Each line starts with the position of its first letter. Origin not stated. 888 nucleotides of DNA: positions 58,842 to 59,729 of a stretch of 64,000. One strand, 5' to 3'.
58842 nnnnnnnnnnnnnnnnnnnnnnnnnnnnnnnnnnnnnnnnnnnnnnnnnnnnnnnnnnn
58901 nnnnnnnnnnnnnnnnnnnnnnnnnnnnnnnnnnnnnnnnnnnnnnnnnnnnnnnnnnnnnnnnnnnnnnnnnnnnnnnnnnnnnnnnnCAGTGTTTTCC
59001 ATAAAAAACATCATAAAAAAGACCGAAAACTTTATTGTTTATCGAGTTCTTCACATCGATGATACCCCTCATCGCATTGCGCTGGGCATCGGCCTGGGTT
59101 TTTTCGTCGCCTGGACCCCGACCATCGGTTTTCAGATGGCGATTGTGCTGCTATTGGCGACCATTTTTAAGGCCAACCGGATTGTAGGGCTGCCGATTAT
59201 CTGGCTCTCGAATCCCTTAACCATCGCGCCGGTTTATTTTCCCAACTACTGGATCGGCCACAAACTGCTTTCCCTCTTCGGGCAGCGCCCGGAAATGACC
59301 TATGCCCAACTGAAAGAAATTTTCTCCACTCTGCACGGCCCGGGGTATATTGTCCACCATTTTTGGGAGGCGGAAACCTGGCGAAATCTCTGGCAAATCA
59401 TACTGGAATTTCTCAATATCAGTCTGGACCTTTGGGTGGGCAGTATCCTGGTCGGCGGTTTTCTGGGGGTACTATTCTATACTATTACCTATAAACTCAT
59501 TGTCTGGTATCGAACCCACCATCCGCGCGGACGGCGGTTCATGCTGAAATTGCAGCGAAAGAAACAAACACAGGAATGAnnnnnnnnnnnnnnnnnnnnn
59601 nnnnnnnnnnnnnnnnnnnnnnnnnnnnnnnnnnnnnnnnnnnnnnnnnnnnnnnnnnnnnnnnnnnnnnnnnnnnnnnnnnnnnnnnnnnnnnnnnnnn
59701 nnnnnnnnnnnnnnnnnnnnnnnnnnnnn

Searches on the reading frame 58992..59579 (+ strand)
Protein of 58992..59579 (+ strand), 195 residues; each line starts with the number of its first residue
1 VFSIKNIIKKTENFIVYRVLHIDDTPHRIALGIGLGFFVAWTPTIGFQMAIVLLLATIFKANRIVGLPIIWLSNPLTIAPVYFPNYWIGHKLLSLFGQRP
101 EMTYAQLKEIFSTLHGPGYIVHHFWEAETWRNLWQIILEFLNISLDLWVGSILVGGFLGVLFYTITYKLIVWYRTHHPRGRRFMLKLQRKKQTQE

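Call 67: search_protein_families(library=pfam, proteins=[window:58992-59579:+], max_evalue=1e-10)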
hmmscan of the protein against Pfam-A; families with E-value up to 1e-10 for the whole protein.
window:58992-59579:+ (195 aa): 1 family
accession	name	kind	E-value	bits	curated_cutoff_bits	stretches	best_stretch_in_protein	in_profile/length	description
PF09835.14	DUF2062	-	2.5e-32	112.3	27.4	1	15-177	7-145/147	Uncharacterized protein conserved in bacteria (DUF2062)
